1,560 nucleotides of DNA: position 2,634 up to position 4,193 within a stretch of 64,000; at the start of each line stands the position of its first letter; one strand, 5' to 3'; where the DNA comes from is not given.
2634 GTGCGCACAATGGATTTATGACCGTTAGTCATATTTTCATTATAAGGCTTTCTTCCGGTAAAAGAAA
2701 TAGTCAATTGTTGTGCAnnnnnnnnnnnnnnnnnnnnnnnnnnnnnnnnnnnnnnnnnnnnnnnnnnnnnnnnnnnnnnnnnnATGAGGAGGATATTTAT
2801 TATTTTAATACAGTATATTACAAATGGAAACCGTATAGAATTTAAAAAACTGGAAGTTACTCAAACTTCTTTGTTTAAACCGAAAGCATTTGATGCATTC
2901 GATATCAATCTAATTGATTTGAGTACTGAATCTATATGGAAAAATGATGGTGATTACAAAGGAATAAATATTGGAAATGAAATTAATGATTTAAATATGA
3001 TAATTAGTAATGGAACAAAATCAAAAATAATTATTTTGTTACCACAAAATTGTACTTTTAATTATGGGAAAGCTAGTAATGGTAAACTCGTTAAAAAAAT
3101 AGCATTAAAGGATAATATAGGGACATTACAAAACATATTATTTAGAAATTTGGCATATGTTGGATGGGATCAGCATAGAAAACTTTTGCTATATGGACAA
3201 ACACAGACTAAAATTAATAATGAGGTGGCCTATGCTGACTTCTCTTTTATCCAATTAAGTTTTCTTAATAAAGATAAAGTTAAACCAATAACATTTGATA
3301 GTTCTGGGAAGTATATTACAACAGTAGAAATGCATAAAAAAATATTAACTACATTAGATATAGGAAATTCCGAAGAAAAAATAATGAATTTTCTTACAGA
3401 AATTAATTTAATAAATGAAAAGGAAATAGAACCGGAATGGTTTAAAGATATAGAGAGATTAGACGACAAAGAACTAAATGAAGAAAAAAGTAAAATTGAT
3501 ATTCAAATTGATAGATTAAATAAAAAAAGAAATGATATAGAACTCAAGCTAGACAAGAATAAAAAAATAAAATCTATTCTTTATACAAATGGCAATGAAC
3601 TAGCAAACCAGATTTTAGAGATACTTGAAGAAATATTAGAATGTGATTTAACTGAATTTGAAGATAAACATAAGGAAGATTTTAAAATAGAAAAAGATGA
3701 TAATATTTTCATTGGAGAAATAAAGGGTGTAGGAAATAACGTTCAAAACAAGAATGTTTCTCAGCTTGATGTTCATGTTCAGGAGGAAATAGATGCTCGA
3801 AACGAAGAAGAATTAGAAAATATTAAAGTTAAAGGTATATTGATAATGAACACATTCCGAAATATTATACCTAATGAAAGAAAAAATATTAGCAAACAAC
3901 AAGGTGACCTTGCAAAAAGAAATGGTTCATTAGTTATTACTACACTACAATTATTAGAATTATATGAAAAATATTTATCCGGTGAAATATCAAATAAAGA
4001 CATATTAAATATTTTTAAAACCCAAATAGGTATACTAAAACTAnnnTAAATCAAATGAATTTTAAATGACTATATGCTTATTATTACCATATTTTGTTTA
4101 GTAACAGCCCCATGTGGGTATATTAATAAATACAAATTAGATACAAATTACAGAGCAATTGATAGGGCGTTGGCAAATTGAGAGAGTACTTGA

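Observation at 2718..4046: Orphan AT-rich island ORF with coiled-coil and possible PD-(D/E)xK-like motif, expressed from an extended -10 with no SD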

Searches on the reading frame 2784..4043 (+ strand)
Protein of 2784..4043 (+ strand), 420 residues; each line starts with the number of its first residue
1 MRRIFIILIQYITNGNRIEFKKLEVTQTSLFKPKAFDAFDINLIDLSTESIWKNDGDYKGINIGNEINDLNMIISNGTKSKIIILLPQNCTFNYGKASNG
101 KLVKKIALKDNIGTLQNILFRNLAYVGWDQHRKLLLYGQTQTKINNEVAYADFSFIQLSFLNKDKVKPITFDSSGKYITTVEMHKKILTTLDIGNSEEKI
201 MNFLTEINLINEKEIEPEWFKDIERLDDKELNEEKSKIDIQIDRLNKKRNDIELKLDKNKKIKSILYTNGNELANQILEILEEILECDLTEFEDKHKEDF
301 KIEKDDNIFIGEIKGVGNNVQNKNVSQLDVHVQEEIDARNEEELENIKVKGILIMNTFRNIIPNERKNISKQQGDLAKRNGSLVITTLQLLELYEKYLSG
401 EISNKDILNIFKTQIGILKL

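Call 4: search_protein_families(library=pfam, proteins=[window:2784-4043:+], max_evalue=1)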
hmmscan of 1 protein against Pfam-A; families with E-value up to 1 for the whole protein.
window:2784-4043:+ (420 aa): 0 families

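Call 5: search_protein_families(library=padloc, proteins=[window:2784-4043:+], max_evalue=1)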
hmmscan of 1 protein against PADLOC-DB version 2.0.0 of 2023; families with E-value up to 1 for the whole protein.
window:2784-4043:+ (420 aa): 0 families

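Call 6: search_protein_families(library=ncbifam, proteins=[window:2784-4043:+], max_evalue=1)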
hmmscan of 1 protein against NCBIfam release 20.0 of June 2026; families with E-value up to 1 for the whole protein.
window:2784-4043:+ (420 aa): 1 family
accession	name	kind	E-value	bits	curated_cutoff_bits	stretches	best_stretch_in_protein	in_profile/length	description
NF047368.1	collar_FlbB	equivalog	0.012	15.4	110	1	197-277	29-108/193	periplasmic-type flagellar collar protein FlbB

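Call 7: search_protein_families(library=phrogs, proteins=[window:2784-4043:+], max_evalue=1)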
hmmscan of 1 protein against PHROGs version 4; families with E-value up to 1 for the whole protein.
window:2784-4043:+ (420 aa): 2 families
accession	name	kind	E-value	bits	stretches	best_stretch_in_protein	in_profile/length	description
phrog_14252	-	unknown function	0.01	17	1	11-47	21-58/66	-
phrog_16415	-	unknown function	0.39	12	1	159-206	72-119/147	-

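Call 8: find_homologous_proteins(query=window:2784-4043:+, max_evalue=0.001)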
Query window:2784-4043:+ (420 aa): 364 proteins with E <= 0.001 among 8000 candidates; the best 120 are listed.
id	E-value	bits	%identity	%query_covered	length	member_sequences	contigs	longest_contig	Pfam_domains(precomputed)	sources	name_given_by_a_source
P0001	5.5e-245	831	100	93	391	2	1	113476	-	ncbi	ncbi:MAG: hypothetical protein AB1Z23_12185 [Eubacteriales bacterium]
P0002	3.2e-72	262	41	98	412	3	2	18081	-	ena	-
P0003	4.5e-71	258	39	98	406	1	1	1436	-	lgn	-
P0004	2.0e-70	256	40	98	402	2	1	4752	-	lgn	-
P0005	5.8e-70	255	41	99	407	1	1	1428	-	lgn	-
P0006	3.7e-68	249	40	92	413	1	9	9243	-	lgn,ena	-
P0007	5.6e-68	248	40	92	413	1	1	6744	-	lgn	-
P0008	1.5e-67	247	39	98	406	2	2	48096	-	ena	-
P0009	1.7e-67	246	41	98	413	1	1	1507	-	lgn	-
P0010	2.5e-67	246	41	92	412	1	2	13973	-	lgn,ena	-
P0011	5.2e-67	245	39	98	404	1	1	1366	-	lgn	-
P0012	6.5e-67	244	40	94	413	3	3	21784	-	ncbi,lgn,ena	-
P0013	7.0e-67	244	42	95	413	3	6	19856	-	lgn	-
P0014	1.1e-66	244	40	97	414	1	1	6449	-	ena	-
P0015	3.1e-66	242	39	98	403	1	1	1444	-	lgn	-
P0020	2.2e-65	239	42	94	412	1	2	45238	-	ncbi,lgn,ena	-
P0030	3.2e-64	236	38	98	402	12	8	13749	-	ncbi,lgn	-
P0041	2.4e-63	233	38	98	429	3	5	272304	-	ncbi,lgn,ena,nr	ncbi:MAG: hypothetical protein IJA41_00025 [Clostridia bacterium]|nr:hypothetical protein [Clostridi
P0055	2.1e-62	230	36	98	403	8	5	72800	-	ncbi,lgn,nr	ncbi:MAG: hypothetical protein Q3980_00905 [Turicibacter sp.]|nr:hypothetical protein [Turicibacter 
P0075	9.6e-62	227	38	98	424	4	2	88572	-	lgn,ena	-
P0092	5.0e-61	225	42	92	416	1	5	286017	-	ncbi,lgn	-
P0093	5.2e-61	225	36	98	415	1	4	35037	-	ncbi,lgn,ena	-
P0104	1.7e-60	223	38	95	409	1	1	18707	-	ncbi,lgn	-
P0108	2.5e-60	223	36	99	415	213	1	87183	-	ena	-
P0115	3.4e-60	222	38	98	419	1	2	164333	-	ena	-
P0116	3.5e-60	222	38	91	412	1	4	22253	-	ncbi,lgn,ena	-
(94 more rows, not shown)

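Call 9: search_solved_structures(query=window:2784-4043:+, max_evalue=10)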
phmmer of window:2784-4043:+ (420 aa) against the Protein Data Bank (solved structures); distinct sequences matched with E-value up to 10: 2.
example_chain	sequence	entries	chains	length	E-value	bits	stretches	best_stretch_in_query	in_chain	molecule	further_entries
4k34_A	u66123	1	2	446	0.93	11.8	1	350-416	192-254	Cation efflux system protein CusC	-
3pik_A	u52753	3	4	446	0.93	11.8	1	350-416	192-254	Cation efflux system protein cusC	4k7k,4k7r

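Call 14: find_encoding_contigs(protein=P0041, flank=8000, max_places=3)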
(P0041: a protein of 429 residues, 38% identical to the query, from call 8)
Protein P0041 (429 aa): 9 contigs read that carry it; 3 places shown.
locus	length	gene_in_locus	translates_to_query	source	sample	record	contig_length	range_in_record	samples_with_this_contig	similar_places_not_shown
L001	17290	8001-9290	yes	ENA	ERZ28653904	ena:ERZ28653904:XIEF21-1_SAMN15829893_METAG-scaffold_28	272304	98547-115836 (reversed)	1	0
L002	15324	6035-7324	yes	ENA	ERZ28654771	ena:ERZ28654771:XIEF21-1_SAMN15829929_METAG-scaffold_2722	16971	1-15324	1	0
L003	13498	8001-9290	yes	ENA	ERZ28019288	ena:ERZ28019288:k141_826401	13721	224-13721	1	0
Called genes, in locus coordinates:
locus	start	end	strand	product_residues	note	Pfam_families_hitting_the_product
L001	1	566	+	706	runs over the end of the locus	PF02901:PFL-like, PF01228:Gly_radical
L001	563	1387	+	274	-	PF13353:Fer4_12, PF12800:Fer4_4 (faint), PF12837:Fer4_6 (faint), PF00037:Fer4 (weak), PF04055:Radical_SAM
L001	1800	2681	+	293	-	PF02463:SMC_N (faint), PF13166:AAA_13 (faint), PF13476:AAA_23 (weak), PF00005:ABC_tran (weak), PF13304:AAA_21 (weak), PF13175:AAA_15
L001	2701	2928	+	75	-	-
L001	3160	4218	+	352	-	PF02661:Fic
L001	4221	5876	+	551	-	PF12161:HsdM_N, PF02384:N6_Mtase, PF01170:UPF0020, PF07669:Eco57I (weak)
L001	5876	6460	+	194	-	-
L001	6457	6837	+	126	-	-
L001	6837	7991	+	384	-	PF01420:Methylase_S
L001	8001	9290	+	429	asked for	-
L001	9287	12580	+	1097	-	PF13643:DUF4145, PF04313:HSDR_N (weak), PF00270:DEAD, PF04851:ResIII, PF18766:SWI2_SNF2, PF00271:Helicase_C (weak), PF08463:EcoEI_R_C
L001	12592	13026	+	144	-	PF00570:HRDC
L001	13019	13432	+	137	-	PF01327:Pep_deformylase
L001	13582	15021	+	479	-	PF01842:ACT (faint), PF00753:Lactamase_B (weak)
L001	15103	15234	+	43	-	PF21786:Bflower_3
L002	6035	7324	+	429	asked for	-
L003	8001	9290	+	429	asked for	-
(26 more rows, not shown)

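Call 15: find_encoding_contigs(protein=P0092, flank=8000, max_places=3)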
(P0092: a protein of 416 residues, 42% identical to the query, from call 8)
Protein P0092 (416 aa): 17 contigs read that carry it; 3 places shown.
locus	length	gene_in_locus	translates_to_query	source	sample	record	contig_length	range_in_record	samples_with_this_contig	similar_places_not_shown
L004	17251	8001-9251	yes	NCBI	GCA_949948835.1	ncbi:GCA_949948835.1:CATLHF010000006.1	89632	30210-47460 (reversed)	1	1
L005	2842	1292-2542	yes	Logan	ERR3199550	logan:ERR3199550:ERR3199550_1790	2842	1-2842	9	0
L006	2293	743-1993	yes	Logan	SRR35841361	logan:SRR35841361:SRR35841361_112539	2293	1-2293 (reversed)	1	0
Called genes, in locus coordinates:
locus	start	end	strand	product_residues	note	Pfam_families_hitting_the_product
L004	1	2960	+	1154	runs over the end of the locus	PF17757:UvrB_inter, PF02559:CarD_TRCF_RID, PF00176:SNF2-rel_dom (weak), PF04851:ResIII, PF00270:DEAD, PF00271:Helicase_C, PF03461:TRCF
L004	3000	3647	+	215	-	PF22435:MRM3-like_sub_bind, PF08032:SpoU_sub_bind, PF00588:SpoU_methylase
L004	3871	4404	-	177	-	PF14277:DUF4364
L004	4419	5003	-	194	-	PF01926:MMR_HSR1, PF02421:FeoB_N, PF03193:RsgA_GTPase (faint), PF04548:AIG1 (weak), PF04670:Gtr1_RagA (weak), PF00350:Dynamin_N (faint)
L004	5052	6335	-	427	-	PF02403:Seryl_tRNA_N, PF00587:tRNA-synt_2b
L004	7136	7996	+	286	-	PF02498:Bro-N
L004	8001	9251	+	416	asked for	-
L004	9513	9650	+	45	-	PF05239:PRC (weak)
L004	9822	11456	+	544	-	-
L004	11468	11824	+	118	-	PF01252:Peptidase_A8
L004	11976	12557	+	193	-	PF03808:Glyco_tran_WecG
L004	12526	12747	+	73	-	PF03808:Glyco_tran_WecG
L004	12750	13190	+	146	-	PF01479:S4, PF00849:PseudoU_synth_2 (faint)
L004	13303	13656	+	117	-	PF00849:PseudoU_synth_2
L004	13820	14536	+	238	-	PF01479:S4, PF00849:PseudoU_synth_2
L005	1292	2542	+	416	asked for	-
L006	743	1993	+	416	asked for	-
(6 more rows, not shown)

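Call 17: search_solved_structures(query=A2, max_evalue=10, show_alignments=3)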
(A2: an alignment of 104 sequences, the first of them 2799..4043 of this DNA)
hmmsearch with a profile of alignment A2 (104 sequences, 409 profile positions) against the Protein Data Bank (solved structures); distinct sequences matched with E-value up to 10: 1.
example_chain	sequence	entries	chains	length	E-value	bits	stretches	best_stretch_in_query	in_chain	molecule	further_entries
7lv8_A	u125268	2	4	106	1.1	11.2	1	71-149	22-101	Histone doublet Delta-Gamma (Gamma)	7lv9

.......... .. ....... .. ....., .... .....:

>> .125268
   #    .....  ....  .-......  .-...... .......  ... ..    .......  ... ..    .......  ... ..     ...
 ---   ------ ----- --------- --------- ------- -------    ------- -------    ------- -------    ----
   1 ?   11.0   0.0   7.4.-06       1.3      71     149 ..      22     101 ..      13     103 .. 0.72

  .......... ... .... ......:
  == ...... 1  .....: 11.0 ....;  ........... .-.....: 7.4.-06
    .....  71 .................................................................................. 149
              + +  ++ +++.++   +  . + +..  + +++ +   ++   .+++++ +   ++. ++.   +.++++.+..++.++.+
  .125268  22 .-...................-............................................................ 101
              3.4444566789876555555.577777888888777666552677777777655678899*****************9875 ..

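Call 18: find_encoding_contigs(protein=P0115, flank=8000, max_places=2)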
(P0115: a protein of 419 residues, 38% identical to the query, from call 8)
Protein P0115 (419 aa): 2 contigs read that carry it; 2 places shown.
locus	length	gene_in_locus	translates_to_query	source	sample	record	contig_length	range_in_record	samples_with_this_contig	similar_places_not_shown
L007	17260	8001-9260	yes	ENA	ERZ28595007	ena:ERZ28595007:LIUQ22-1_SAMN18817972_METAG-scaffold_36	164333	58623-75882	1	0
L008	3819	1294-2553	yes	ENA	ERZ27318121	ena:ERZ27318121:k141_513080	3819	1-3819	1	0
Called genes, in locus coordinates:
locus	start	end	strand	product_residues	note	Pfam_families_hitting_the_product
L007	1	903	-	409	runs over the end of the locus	PF00589:Phage_integrase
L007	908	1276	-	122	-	-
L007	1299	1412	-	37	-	-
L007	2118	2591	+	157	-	-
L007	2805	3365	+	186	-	PF00239:Resolvase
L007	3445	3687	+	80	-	-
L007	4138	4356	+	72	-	-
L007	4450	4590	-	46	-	-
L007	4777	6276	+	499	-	PF12161:HsdM_N, PF02384:N6_Mtase, PF01170:UPF0020 (faint), PF07669:Eco57I (weak)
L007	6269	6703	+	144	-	-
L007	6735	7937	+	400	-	PF01420:Methylase_S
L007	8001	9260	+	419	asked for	-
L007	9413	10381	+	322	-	PF02899:Phage_int_SAM_1 (weak), PF13495:Phage_int_SAM_4, PF00589:Phage_integrase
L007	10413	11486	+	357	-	PF01420:Methylase_S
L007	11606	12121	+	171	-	-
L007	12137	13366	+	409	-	-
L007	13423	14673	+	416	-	PF14253:AbiH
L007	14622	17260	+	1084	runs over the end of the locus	PF04313:HSDR_N (weak), PF00270:DEAD, PF04851:ResIII, PF18766:SWI2_SNF2, PF00271:Helicase_C, PF08463:EcoEI_R_C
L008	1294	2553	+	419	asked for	-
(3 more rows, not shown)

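Call 19: find_encoding_contigs(protein=P0055, flank=8000, max_places=2)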
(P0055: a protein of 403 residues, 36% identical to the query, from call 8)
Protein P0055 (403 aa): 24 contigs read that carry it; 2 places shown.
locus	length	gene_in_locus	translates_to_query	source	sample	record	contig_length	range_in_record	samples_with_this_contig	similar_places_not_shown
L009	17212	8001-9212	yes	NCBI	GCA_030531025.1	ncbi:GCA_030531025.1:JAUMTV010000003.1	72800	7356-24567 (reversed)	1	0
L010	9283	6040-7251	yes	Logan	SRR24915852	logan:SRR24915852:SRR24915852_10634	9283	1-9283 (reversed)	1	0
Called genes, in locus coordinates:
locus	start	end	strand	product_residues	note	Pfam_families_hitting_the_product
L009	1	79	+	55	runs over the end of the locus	-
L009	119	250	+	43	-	-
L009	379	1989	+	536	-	PF00239:Resolvase, PF07508:Recombinase, PF13408:Zn_ribbon_recom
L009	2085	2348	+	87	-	PF08765:Mor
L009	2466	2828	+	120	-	PF08000:bPH_1, PF14470:bPH_3 (weak)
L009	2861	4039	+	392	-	-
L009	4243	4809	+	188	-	-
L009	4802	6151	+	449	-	-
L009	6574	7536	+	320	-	PF13280:WYL, PF25583:WCX (weak)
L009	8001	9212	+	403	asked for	-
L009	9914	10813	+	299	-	-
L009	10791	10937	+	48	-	-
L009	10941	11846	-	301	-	PF00126:HTH_1, PF03466:LysR_substrate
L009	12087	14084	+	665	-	PF00724:Oxidored_FMN, PF03486:HI0933_like (faint), PF00070:Pyr_redox (weak), PF01134:GIDA (weak), PF07992:Pyr_redox_2, PF12831:FAD_oxidored, PF13450:NAD_binding_8 (weak), PF00070:Pyr_redox, +6 more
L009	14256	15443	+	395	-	PF07690:MFS_1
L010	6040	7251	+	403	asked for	-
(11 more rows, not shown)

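Call 21: find_encoding_contigs(protein=P0108, flank=8000, max_places=2)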
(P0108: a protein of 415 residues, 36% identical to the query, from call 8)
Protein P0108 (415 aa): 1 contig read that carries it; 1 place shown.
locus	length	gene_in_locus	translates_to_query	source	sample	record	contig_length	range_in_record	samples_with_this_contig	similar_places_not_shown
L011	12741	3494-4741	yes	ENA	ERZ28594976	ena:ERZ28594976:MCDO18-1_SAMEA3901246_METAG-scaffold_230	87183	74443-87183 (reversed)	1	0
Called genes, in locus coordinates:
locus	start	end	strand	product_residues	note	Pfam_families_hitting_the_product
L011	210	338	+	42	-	-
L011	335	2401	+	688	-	PF12770:CHAT (weak)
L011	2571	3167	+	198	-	-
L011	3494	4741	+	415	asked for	-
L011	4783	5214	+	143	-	-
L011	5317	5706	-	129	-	-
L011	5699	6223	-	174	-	-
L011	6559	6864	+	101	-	PF13560:HTH_31, PF01381:HTH_3, PF13413:HTH_25 (weak), PF12844:HTH_19 (weak)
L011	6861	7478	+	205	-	PF13151:DUF3990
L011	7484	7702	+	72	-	-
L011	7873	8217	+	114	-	PF13560:HTH_31 (weak), PF01381:HTH_3 (weak), PF13443:HTH_26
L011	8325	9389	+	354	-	PF13231:PMT_2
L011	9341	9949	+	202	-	-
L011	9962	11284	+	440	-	PF00483:NTP_transferase, PF01050:MannoseP_isomer, PF07883:Cupin_2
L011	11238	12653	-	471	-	PF00657:Lipase_GDSL, PF13472:Lipase_GDSL_2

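Call 22: find_encoding_contigs(protein=P0075, flank=8000, max_places=2)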
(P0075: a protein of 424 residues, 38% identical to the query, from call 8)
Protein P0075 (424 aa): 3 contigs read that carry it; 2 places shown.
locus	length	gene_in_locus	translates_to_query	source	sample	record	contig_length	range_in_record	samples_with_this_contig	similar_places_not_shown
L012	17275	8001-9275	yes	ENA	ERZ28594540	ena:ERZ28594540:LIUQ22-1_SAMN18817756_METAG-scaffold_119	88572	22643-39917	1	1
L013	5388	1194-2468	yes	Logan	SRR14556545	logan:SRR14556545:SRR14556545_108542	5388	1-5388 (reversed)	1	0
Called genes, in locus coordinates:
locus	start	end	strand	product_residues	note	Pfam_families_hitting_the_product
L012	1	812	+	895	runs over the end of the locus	-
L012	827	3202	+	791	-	PF01055:Glyco_hydro_31_2nd, PF21365:Glyco_hydro_31_3rd, PF17137:DUF5110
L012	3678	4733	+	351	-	PF02661:Fic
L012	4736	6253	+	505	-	PF12161:HsdM_N, PF02384:N6_Mtase, PF01170:UPF0020, PF07669:Eco57I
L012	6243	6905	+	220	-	-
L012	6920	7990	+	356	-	PF01420:Methylase_S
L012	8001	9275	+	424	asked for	-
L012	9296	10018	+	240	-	-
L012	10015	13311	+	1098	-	PF13643:DUF4145 (weak), PF04313:HSDR_N (faint), PF00270:DEAD, PF04851:ResIII, PF18766:SWI2_SNF2, PF00271:Helicase_C (weak), PF08463:EcoEI_R_C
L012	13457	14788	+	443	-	PF13173:AAA_14, PF13635:DUF4143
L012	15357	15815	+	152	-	-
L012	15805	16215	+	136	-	-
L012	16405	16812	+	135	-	PF27070:HTH_Rpn_C (weak)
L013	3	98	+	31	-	?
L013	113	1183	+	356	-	PF01420:Methylase_S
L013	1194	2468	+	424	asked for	-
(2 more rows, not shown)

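Call 27: predict_structure(alignment_id=A2)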
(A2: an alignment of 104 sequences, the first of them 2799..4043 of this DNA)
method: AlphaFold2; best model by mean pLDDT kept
length: 415 residues; sequences in the alignment: 104
mean_pLDDT: 92.1   pTM: 0.56
mean pLDDT of the five models: 92.1, 91.8, 91.2, 90.5, 90.2
residues with pLDDT >= 90: 339; 70-90: 56; 50-70: 20; < 50: 0
segments of 3 or more residues with pLDDT < 50: none
pLDDT, mean of each block of 10 residues (from residue 1): 94 90 96 97 96 95 92 94 98 97 96 82 71 97 97 77 95 93 96 95 79 85 94 96 96 95 93 95 74 86 94 90 93 90 95 91 93 96 97 97 97 94
secondary structure, 60 per line:
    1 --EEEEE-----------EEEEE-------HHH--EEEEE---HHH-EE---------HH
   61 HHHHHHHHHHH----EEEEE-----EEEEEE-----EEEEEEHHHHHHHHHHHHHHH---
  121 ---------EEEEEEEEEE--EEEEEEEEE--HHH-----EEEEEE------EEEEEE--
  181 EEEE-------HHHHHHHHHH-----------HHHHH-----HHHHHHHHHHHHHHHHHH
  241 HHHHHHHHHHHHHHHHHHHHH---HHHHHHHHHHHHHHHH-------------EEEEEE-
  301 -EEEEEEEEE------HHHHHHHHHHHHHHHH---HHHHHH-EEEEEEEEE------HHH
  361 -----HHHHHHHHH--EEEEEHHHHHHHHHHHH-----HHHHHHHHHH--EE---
elements in order: E3-7 E19-23 E36-40 H59-71 E76-80 E86-91 E97-102 H103-117 E130-139 E142-150 E161-166 E173-178 E181-184 H192-201 H213-217 H223-261 H265-280 E294-299 E302-310 H317-332 H336-341 E343-351 H366-374 E377-381 H382-393 H399-408
